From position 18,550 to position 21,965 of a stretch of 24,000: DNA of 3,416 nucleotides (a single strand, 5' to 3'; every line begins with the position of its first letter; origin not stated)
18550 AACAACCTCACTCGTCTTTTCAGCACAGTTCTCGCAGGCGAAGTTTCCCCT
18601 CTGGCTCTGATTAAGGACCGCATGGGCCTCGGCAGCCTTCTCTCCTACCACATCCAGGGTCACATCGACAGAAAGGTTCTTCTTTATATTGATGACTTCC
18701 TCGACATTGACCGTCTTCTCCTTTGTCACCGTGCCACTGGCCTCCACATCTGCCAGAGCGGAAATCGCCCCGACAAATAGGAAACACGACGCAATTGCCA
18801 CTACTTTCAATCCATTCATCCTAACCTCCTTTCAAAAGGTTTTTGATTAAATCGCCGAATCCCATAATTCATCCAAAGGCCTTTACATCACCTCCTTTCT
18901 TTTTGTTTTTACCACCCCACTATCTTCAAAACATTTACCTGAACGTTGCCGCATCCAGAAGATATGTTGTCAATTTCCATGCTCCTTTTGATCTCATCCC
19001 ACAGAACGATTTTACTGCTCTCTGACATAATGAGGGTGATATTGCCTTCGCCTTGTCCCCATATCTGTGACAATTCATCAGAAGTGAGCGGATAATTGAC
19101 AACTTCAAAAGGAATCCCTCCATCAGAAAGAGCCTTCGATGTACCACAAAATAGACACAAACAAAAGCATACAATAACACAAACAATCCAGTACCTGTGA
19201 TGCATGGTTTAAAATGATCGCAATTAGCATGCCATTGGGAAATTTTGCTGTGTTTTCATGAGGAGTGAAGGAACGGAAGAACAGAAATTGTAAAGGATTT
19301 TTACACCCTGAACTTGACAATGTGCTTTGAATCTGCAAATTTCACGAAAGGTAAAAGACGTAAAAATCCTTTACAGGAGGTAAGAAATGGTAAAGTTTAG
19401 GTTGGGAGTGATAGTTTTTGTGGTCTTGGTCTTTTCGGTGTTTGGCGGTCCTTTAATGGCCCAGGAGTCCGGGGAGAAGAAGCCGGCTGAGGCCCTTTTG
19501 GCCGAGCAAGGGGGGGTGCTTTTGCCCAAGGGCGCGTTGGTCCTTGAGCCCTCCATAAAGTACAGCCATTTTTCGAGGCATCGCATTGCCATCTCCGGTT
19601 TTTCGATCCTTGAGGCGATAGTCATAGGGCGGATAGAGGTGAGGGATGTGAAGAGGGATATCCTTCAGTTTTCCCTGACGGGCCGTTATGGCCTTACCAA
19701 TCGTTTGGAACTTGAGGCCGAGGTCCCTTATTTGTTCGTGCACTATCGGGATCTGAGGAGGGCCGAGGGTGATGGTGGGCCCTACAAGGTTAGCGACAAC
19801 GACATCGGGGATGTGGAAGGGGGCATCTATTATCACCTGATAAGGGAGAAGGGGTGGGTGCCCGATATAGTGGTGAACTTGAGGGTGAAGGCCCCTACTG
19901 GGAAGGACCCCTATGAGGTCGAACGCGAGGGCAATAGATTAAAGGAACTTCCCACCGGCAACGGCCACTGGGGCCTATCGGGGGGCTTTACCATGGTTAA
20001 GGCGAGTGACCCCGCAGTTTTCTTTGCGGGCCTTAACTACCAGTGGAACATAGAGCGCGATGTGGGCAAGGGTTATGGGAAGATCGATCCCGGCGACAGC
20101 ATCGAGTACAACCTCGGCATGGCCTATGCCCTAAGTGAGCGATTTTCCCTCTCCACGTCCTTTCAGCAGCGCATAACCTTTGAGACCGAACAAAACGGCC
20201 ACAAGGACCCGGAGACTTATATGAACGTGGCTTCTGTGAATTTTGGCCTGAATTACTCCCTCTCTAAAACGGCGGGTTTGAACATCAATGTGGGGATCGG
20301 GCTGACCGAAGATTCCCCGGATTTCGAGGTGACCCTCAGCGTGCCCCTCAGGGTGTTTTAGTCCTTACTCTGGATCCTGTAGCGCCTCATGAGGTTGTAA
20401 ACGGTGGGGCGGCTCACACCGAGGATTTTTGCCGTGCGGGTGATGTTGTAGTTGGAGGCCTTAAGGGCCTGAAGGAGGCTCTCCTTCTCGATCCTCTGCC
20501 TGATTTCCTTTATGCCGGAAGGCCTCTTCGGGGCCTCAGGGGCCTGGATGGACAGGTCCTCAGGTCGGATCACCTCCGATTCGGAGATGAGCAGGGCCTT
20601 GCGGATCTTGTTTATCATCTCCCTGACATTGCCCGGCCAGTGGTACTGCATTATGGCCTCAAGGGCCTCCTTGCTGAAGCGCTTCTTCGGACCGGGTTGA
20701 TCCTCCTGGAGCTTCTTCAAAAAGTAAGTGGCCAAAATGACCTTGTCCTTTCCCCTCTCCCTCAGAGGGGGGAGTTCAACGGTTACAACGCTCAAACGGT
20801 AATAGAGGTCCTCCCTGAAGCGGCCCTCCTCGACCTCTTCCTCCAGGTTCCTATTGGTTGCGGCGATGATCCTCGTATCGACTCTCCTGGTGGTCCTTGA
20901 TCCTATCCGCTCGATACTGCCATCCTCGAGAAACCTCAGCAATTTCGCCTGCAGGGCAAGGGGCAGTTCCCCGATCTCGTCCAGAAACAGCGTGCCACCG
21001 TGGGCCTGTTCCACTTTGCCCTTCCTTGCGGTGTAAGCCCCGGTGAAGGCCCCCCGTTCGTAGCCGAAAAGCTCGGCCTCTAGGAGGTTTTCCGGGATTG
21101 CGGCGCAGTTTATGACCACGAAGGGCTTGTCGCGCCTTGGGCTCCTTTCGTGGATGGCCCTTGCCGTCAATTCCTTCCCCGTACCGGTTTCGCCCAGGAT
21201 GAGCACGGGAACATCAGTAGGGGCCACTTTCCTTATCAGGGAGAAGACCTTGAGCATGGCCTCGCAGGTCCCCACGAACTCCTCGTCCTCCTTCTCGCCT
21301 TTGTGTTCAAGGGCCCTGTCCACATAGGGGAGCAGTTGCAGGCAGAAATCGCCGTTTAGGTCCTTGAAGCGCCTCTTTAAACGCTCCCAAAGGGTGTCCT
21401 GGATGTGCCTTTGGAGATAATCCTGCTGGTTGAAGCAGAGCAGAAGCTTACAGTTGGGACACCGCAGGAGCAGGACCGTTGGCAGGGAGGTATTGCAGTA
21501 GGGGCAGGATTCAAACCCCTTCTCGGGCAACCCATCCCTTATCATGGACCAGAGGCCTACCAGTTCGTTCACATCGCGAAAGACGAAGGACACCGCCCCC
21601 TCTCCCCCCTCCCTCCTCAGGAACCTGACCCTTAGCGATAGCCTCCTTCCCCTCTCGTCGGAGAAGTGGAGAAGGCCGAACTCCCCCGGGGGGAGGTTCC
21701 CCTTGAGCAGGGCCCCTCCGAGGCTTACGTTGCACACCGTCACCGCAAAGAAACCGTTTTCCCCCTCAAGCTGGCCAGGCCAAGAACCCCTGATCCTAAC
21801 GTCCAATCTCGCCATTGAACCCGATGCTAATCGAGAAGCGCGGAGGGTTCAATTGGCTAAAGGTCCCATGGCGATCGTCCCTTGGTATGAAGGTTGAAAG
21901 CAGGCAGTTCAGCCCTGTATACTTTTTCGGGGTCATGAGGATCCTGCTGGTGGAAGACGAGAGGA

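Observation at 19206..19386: Near-consensus sigma54 promoter with two inverted copies of a 17-bp palindrome at enhancer distances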

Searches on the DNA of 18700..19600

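Call 50: search_rna_families(source=window, start=18700, end=19600, threshold=evalue, max_evalue=1)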
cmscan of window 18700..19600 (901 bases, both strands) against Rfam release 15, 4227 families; matches with E-value up to 1: 0.
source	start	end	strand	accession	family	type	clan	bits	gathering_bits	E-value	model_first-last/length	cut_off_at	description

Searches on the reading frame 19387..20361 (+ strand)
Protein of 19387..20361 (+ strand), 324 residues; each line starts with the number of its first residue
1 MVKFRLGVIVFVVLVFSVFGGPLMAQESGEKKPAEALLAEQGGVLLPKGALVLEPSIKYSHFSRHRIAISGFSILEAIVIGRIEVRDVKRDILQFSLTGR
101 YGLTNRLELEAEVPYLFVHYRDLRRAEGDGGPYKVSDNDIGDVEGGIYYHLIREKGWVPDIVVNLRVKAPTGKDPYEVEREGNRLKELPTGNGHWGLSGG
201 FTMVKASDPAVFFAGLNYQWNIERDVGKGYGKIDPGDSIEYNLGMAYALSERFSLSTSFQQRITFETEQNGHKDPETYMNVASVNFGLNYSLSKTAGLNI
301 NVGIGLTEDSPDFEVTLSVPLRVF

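Call 6: search_protein_families(library=pfam, proteins=[window:19387-20361:+], max_evalue=0.01)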
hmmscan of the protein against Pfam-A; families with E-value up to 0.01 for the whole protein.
window:19387-20361:+ (324 aa): 3 families
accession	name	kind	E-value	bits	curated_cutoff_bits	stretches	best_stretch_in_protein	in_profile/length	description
PF13557.12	Phenol_MetA_deg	-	5.4e-11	43.4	22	1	114-319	47-238/242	Putative MetA-pathway of phenol degradation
PF13505.12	OMP_b-brl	-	0.0043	17.7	28.7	0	207-290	98-173/175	Outer membrane protein beta-barrel domain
PF11383.14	DUF3187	-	0.0087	15.7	24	0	242-318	242-315/320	Protein of unknown function (DUF3187)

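Call 8: search_protein_families(library=ncbifam, proteins=[window:19387-20361:+], max_evalue=0.01)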
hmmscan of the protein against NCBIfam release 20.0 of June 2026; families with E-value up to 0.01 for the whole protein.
window:19387-20361:+ (324 aa): 2 families
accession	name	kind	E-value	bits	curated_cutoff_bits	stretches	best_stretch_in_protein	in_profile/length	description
NF058560.1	FblAmlydTptrFapF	equivalog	6.5e-57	193.2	700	1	26-320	99-417/420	fibril amyloid transporter FapF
NF050079.1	pilus_FilC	exception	3.3e-21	76.1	630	1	45-323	109-378/384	putative pilus system protein FilC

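Call 11: find_related_loci(query=window:19387-20361:+, collection=genome_contigs, flank=6000)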
Query window:19387-20361:+ (324 aa) in genome_contigs; peptide patterns used: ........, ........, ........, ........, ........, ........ (x = any residue, [..] = any of these).
92 stretches matched a pattern; 3 encode a relative of the query (tblastn E <= 1e-3); 3 distinct loci.
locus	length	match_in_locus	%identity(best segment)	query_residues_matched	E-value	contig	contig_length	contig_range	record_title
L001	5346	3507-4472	96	1-324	0e+0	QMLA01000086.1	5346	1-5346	MAG: Deltaproteobacteria bacterium isolate B73_G16 B73_Guay16_scaffold_16641, whole genome shotgun sequence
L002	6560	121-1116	39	1-323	2e-71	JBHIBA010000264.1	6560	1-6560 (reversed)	MAG: Nitrospinota bacterium isolate K_2_bin.39 NODE_7196_length_6560_cov_8.463490, whole genome shotgun sequence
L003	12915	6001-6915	40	36-322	4e-57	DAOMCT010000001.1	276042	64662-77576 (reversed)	MAG TPA_asm: Thiobacillus sp. isolate AMR_MDS_5073 NODE_28_length_276042_cov_75.038683, whole genome shotgun sequence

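Call 14: find_homologous_proteins(query=window:19387-20361:+, max_evalue=1e-10)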
Query window:19387-20361:+ (324 aa): 418 proteins with E <= 1e-10 among 4172 candidates; the best 120 are listed.
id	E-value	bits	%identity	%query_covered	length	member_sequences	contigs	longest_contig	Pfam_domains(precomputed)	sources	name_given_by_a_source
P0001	1.5e-202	690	96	100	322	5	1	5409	PF13557.13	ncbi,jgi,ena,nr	ncbi:MAG: hypothetical protein DRG31_03920 [Deltaproteobacteria bacterium]|nr:MAG: hypothetical prot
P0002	6.2e-137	474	65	96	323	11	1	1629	PF13557.13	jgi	-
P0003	8.6e-137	474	68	91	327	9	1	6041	PF13557.13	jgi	-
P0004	5.3e-116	405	60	91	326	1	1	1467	PF13557.13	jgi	-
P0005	3.5e-115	403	58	94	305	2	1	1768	PF13557.13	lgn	-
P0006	2.0e-112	394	54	99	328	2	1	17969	PF13557.13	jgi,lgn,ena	-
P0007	3.7e-107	376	57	92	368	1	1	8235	PF13557.13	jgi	jgi:hypothetical protein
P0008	4.6e-107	376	59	92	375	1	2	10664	PF13557.13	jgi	jgi:hypothetical protein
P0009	1.5e-106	374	57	92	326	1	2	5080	PF13557.13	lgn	-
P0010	6.0e-105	369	55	93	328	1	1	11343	-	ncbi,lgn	-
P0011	2.0e-104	367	54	98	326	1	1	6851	PF13557.13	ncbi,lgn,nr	ncbi:MAG: transporter [Nitrospirae bacterium]|nr:transporter [Nitrospirota bacterium]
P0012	3.4e-103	363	52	98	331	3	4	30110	PF13557.13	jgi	jgi:hypothetical protein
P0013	1.1e-102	362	50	98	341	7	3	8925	PF13557.13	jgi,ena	-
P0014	6.5e-102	359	53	92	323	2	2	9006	PF13557.13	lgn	-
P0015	8.6e-102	359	49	99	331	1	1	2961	PF13557.13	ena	-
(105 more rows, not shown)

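Call 17: find_related_loci(query=A2, collection=metagenome_contigs, flank=4000)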
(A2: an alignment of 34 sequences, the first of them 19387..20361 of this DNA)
Query A2 (324 aa) in metagenome_contigs; peptide patterns used: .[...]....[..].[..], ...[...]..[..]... (x = any residue, [..] = any of these).
151 stretches matched a pattern; 64 encode a relative of the query (tblastn E <= 1e-3); 64 distinct loci.
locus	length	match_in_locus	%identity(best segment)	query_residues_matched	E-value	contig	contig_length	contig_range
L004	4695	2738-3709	100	1-324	0e+0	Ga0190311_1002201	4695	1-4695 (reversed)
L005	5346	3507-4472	96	1-324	0e+0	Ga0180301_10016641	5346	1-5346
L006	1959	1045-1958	92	1-305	0e+0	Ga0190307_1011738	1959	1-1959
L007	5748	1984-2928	65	13-324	1e-142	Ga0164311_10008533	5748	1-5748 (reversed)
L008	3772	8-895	68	30-324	1e-144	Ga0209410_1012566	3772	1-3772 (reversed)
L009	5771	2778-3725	65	7-324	4e-141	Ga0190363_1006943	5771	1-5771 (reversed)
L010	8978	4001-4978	64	2-321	2e-139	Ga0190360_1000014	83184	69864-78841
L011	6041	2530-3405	68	31-321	1e-138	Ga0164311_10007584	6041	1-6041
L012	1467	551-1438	60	30-323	4e-130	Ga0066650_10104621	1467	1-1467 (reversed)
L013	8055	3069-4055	54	2-323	4e-117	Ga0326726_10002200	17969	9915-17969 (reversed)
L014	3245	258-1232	53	4-321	2e-116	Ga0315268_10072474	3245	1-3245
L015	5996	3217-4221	50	4-321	9e-109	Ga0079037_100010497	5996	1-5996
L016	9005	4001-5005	50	4-321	1e-107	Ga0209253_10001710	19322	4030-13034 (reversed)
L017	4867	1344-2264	53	23-324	2e-102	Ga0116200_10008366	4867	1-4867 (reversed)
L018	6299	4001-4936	50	22-322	7e-102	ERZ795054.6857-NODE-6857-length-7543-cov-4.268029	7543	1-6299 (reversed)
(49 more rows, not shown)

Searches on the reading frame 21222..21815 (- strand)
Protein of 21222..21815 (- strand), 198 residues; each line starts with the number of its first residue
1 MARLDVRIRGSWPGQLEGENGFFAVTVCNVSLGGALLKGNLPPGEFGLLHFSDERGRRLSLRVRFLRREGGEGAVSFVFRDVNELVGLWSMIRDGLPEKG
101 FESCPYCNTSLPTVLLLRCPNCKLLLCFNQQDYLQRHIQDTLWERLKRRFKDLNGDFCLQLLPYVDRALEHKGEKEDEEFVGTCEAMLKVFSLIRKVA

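Call 37: find_homologous_proteins(query=window:21222-21815:-, max_evalue=0.001)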
Query seq(198 aa): 159 candidates shared short words with the query, none scored E <= 0.001.

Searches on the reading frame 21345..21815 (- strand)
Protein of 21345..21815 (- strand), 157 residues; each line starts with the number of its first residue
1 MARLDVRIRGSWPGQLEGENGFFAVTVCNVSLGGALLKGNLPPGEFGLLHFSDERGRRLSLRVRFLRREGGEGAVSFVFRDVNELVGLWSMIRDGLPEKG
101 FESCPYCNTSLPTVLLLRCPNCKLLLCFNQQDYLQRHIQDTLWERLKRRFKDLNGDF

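Call 48: search_protein_families(library=pfam, alignment_id=A4, max_evalue=0.01)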
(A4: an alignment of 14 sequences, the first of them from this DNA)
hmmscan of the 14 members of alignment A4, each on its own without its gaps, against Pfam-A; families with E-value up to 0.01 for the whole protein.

A. member 1, seq(157 aa): 2 families
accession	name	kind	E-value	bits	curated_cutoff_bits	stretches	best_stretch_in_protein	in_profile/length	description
PF07238.19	PilZ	-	0.0001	23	22.5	1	6-83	6-89/102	PilZ domain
PF23146.2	Zf_IFT144_1st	-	0.0091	16.3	27.5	0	103-123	6-25/25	IFT144, first zinc finger domain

B. families by the number of members that match (of 14 scanned): 10 families
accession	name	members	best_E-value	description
PF07238.19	PilZ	12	4.1e-15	PilZ domain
PF13248.11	Zn_ribbon_3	2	0.00025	zinc-ribbon domain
PF12773.13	DZR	2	0.0018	Double zinc ribbon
PF07191.17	Zn_ribbon_6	2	0.005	Double zinc ribbon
PF13240.11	Zn_Ribbon_1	1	0.0025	zinc-ribbon domain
PF12756.13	zf-C2H2_2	1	0.004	C2H2 type zinc-finger (2 copies)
PF23475.1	zf-Tbcl_FmdE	1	0.0049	FmdE treble clef zinc finger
PF24460.1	DUF7575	1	0.006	Domain of unknown function (DUF7575)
PF18551.6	TackOD1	1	0.0087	Thaumarchaeal output domain 1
PF23146.2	Zf_IFT144_1st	1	0.0091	IFT144, first zinc finger domain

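Call 49: search_solved_structures(query=A4, max_evalue=1)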
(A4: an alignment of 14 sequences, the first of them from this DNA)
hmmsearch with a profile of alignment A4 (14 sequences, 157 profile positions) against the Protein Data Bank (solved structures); distinct sequences matched with E-value up to 1: 9.
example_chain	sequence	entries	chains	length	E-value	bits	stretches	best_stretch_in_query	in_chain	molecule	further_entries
4q63_A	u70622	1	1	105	0.00049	23.3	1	5-90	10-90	Uncharacterized protein Lpg0364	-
4i86_A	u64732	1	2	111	0.00092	22.4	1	2-85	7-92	Cellulose synthase 1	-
9e6q_Ad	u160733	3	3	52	0.041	17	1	100-126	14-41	Large ribosomal subunit protein eL37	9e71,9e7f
1s72_1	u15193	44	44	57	0.078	16.1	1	101-133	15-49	50S ribosomal protein L37e | RPL37E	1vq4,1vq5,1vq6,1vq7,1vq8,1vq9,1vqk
5li0_4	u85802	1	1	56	0.079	16.1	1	102-123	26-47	50S ribosomal protein L32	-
1ffk_X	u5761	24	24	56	0.08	16.1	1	101-133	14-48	RIBOSOMAL PROTEIN L37E | 50S ribosomal protein L37e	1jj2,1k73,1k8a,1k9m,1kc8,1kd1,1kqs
4wce_Z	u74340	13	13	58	0.084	16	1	102-123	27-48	50S ribosomal protein L32 | Large ribosomal subunit protein bL32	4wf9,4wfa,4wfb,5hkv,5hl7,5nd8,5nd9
1wir_A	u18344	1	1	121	0.42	13.7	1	100-137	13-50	Protein arginine N-methyltransferase 3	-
9l94_S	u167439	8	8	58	0.75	12.9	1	100-133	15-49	Large ribosomal subunit protein eL37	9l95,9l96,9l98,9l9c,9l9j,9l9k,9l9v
